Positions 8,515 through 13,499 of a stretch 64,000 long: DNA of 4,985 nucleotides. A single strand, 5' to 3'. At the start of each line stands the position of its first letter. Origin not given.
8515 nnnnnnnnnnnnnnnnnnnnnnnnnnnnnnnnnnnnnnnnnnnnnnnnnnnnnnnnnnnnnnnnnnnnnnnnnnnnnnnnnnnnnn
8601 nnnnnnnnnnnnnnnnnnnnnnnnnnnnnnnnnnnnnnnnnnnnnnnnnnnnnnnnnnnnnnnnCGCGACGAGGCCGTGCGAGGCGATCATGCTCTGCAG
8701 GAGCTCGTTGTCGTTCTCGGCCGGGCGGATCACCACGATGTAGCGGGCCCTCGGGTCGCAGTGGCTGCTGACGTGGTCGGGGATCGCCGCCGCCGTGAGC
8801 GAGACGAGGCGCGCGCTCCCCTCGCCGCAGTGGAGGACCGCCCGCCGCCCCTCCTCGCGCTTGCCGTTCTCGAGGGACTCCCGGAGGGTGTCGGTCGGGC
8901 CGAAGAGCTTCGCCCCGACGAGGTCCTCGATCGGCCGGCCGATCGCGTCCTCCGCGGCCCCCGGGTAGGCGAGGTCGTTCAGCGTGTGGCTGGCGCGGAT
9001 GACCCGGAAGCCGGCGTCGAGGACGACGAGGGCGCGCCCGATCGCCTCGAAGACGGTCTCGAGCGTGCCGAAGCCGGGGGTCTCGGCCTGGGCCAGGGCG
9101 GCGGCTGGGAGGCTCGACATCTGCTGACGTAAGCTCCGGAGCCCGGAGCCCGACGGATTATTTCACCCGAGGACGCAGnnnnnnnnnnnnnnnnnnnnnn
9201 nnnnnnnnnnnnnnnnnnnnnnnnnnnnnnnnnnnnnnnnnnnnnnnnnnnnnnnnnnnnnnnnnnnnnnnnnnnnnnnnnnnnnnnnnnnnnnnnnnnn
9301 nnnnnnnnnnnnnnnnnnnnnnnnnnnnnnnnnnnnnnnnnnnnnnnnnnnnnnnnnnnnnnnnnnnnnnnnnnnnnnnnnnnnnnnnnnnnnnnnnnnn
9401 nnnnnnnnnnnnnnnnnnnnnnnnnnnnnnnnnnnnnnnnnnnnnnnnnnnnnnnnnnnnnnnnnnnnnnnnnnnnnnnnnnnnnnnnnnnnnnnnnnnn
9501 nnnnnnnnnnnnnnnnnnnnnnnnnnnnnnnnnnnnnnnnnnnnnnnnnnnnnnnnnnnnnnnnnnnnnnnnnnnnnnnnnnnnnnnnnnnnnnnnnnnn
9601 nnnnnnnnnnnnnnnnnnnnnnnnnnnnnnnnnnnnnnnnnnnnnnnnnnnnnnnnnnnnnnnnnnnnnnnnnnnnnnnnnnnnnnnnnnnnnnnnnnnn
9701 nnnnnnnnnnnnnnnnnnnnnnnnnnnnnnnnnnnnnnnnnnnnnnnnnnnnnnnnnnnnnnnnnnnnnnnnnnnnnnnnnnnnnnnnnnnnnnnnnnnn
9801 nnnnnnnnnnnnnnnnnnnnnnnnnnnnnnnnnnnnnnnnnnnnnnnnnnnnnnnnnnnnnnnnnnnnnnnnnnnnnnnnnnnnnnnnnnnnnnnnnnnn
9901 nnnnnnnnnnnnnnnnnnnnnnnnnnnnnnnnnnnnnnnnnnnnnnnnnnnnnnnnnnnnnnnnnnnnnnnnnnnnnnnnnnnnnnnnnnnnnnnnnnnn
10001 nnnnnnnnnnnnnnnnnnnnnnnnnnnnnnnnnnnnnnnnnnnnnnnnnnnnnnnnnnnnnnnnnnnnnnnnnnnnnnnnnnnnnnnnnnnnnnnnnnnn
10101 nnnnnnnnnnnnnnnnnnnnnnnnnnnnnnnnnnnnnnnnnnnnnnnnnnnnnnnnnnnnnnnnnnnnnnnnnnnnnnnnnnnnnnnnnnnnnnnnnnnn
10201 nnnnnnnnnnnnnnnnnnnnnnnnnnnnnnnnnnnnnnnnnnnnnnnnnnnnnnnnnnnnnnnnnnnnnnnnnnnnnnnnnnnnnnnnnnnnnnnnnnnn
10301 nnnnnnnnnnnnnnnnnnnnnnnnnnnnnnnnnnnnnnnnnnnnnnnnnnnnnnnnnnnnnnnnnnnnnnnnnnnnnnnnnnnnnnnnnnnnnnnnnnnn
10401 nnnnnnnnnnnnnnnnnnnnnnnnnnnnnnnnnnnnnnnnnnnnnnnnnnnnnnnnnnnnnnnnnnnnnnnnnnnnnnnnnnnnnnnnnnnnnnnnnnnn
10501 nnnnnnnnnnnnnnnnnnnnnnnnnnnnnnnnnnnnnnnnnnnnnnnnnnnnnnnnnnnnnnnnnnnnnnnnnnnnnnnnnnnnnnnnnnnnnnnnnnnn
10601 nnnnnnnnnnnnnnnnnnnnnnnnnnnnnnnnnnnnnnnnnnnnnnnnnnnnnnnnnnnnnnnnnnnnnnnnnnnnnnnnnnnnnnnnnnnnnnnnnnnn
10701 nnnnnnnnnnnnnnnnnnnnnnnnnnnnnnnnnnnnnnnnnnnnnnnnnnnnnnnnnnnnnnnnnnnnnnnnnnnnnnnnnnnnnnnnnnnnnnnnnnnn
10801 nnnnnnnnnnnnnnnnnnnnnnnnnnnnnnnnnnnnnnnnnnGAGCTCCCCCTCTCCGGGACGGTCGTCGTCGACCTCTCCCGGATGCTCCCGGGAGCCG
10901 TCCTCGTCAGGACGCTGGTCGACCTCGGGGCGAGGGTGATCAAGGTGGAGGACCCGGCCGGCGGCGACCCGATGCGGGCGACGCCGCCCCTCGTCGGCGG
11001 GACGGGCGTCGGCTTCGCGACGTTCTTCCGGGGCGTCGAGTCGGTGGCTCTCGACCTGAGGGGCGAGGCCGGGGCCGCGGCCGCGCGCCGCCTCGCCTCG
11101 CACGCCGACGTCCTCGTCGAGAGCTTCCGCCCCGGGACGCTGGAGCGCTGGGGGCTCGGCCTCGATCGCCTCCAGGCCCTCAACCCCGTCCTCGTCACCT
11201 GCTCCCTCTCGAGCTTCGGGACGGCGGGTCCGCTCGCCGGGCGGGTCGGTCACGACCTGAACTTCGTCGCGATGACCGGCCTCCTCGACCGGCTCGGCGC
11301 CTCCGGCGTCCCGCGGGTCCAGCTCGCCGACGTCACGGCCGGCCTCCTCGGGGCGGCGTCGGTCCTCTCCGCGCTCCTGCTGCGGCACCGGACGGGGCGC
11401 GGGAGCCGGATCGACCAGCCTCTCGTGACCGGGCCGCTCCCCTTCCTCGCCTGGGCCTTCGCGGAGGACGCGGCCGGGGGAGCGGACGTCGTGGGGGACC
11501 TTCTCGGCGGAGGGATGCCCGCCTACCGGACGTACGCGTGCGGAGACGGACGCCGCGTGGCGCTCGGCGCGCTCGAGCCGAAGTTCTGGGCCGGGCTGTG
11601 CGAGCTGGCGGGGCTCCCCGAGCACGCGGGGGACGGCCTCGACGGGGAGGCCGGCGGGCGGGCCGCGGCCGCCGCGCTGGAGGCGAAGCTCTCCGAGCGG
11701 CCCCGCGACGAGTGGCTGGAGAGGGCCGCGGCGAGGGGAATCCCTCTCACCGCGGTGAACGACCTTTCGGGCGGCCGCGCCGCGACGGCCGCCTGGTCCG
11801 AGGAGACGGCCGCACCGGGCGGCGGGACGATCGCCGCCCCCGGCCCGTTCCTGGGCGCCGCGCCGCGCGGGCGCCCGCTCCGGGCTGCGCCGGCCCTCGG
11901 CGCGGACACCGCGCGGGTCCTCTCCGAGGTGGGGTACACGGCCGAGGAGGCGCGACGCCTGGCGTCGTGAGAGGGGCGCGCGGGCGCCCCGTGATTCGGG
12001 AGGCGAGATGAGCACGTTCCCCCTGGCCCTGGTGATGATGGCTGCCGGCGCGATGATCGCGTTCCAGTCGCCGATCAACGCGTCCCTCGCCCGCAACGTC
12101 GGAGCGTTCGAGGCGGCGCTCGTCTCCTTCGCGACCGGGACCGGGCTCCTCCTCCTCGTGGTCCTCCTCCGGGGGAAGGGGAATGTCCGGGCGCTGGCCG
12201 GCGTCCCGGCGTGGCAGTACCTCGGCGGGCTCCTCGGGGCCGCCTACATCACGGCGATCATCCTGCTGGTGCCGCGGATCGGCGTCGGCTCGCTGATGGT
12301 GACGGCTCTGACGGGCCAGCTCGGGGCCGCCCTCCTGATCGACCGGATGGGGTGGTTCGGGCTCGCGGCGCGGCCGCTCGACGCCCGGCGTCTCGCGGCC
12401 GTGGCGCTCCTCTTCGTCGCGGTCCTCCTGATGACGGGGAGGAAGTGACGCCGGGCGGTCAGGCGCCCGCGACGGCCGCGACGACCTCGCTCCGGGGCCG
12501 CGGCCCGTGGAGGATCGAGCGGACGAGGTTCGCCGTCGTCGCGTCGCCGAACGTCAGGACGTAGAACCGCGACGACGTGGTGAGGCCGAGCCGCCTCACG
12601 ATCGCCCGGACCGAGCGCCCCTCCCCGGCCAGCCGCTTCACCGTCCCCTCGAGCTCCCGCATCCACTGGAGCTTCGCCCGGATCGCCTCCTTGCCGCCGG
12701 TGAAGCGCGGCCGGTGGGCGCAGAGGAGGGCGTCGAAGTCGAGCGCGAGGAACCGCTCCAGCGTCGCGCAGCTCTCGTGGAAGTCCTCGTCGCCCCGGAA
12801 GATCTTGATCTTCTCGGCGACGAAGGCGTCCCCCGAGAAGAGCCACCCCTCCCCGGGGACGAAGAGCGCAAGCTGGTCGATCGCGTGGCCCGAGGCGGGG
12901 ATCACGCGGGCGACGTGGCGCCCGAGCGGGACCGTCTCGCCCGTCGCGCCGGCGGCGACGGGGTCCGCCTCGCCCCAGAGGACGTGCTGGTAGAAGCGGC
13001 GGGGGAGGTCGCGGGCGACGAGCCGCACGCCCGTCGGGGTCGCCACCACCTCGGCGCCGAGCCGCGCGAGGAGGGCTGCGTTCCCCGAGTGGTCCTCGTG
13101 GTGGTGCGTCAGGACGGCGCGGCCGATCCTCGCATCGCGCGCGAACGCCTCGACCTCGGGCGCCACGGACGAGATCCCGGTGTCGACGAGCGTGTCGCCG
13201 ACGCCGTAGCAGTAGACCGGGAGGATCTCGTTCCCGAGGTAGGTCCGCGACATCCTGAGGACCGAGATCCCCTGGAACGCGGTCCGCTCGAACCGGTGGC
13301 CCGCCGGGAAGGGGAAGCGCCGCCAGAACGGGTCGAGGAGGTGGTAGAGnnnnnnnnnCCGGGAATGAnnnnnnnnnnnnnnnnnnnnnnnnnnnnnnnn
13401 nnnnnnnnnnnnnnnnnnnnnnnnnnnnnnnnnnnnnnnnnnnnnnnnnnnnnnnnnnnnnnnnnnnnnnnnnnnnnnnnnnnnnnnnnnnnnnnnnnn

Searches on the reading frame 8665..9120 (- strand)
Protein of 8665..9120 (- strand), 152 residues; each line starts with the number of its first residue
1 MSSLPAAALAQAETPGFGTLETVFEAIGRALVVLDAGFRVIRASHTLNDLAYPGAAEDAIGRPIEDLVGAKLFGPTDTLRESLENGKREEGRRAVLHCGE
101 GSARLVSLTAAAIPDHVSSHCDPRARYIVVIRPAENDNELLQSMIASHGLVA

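Call 72: predict_structure(alignment_id=A3)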
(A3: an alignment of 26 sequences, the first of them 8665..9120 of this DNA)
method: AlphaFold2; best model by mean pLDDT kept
length: 152 residues; sequences in the alignment: 26
mean_pLDDT: 78.8   pTM: 0.72
mean pLDDT of the five models: 78.8, 78.8, 78.0, 77.6, 77.1
residues with pLDDT >= 90: 62; 70-90: 48; 50-70: 23; < 50: 19
segments of 3 or more residues with pLDDT < 50: 1-13, 149-152
pLDDT, mean of each block of 10 residues (from residue 1): 44 64 91 95 94 94 88 64 88 86 88 86 91 69 50 35
secondary structure, 60 per line:
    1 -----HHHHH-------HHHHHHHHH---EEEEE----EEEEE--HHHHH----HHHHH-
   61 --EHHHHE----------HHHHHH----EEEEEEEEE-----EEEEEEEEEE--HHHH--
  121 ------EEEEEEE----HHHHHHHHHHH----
elements in order: H6-10 H18-26 E30-34 E39-43 H46-50 H55-59 H64-67 H79-84 E89-97 E103-112 H115-118 E127-133 H138-148

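Call 77: fold_search(model_id=the predicted structure, library=pdb)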
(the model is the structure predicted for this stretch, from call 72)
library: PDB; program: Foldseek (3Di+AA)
matches with E <= 10: 982; with E <= 0.001: 254
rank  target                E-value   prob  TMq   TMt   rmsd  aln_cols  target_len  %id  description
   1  3bwl_B                5.1e-06  1.00  0.57  0.68   3.6       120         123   16  Crystal structure of PAS domain of HTR-like protein from Haloarcula marismortui (released 2008-01-15)
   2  6i23_B                6.5e-06  1.00  0.55  0.63   6.5       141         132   18  Flavin Analogue Sheds Light on Light-Oxygen-Voltage Domain Mechanism (released 2019-05-29)
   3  3bwl_A                7.9e-06  1.00  0.57  0.67   3.6       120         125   16  Crystal structure of PAS domain of HTR-like protein from Haloarcula marismortui (released 2008-01-15)
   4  2z6d_A                8.4e-06  1.00  0.55  0.69   4.3       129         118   21  Crystal structure of LOV1 domain of phototropin2 from Arabidopsis thaliana (released 2008-07-29)
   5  8px4_B                8.9e-06  1.00  0.55  0.75   3.1       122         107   20  Structure of the PAS domain code by the LIC_11128 gene from Leptospira interrogans serovar Copenhageni Fiocruz, solved (released 2023-10-25)
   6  3bwl_D                1.1e-05  1.00  0.57  0.69   3.6       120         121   16  Crystal structure of PAS domain of HTR-like protein from Haloarcula marismortui (released 2008-01-15)
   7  8px4_A                1.1e-05  1.00  0.54  0.72   3.3       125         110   20  Structure of the PAS domain code by the LIC_11128 gene from Leptospira interrogans serovar Copenhageni Fiocruz, solved (released 2023-10-25)
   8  8j68                  1.1e-05  1.00  0.52  0.60   8.8       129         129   22  Crystal structure of the LOV1 R60K mutant of Klebsormidium nitens phototropin (released 2024-05-01)
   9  4gcz_B                1.4e-05  1.00  0.55  0.24   7.2       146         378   10  Structure of a blue-light photoreceptor (released 2013-06-19)
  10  6i21                  1.5e-05  1.00  0.57  0.63   5.7       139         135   17  Flavin Analogue Sheds Light on Light-Oxygen-Voltage Domain Mechanism (released 2019-05-29)
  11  9vf7_B                1.6e-05  1.00  0.55  0.59   8.7       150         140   18  Structure of Meiothermus ruber Mrub_1259 LOV domain with N- and C-terminal alpha helices (MrLOVe) (released 2025-06-25)
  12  8px4_C                1.7e-05  1.00  0.55  0.75   3.1       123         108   20  Structure of the PAS domain code by the LIC_11128 gene from Leptospira interrogans serovar Copenhageni Fiocruz, solved (released 2023-10-25)
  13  8dik_A                1.8e-05  1.00  0.51  0.60   4.6       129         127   11  Redox properties and PAS domain structure of the E. coli Energy Sensor Aer indicate a multi-state sensing mechanism (released 2022-11-09)
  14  6t74_B                1.8e-05  1.00  0.55  0.59   5.7       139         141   14  New antiparallel dimer of aureochrome 1a LOV domain mutants from Phaeodactylum tricornutum (released 2020-03-18)
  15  9vf7_A                1.8e-05  1.00  0.55  0.59   6.1       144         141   18  Structure of Meiothermus ruber Mrub_1259 LOV domain with N- and C-terminal alpha helices (MrLOVe) (released 2025-06-25)
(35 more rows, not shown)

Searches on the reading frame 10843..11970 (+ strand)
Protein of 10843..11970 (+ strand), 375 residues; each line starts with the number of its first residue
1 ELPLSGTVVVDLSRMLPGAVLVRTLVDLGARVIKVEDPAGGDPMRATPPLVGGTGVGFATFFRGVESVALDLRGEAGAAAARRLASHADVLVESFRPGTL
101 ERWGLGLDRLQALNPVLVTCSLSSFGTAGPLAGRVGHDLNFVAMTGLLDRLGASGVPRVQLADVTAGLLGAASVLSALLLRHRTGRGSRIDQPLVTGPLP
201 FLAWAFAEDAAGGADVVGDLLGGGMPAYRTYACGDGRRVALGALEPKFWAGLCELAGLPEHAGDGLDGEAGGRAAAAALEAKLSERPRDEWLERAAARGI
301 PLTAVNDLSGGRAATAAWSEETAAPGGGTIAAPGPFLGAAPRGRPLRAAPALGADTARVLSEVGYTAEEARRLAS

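Call 28: search_protein_families(library=pfam, proteins=[window:10843-11970:+], max_evalue=0.001)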
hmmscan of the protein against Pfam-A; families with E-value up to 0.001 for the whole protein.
window:10843-11970:+ (375 aa): 1 family
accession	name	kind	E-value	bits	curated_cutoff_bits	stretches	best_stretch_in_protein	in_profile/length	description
PF02515.22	CoA_transf_3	-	1.3e-80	271.7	23.3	1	4-356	1-366/366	CoA-transferase family III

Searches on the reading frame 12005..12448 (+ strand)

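Call 28: search_protein_families(library=pfam, proteins=[window:12005-12448:+], max_evalue=0.001)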
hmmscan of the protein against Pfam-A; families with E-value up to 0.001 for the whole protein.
window:12005-12448:+ (147 aa): 1 family
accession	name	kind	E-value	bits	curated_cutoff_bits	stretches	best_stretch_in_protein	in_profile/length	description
PF04657.19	DMT_YdcZ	-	9.2e-38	130.1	24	1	8-142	3-140/140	Putative inner membrane exporter, YdcZ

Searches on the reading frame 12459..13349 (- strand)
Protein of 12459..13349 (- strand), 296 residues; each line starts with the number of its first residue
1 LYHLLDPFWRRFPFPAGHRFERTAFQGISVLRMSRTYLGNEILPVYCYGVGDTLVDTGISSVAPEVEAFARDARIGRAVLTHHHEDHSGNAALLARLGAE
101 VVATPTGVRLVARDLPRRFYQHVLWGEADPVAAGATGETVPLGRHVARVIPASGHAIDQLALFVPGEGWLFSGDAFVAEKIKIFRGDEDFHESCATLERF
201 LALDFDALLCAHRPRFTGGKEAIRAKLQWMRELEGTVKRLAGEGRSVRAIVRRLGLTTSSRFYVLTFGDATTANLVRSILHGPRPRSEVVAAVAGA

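Call 28: search_protein_families(library=pfam, proteins=[window:12459-13349:-], max_evalue=0.001)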
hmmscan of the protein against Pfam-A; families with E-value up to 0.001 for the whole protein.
window:12459-13349:- (296 aa): 1 family
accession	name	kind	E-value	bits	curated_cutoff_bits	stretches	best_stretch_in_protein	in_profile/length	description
PF00753.33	Lactamase_B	-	1.5e-13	51.6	22.7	1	52-212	17-196/196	Metallo-beta-lactamase superfamily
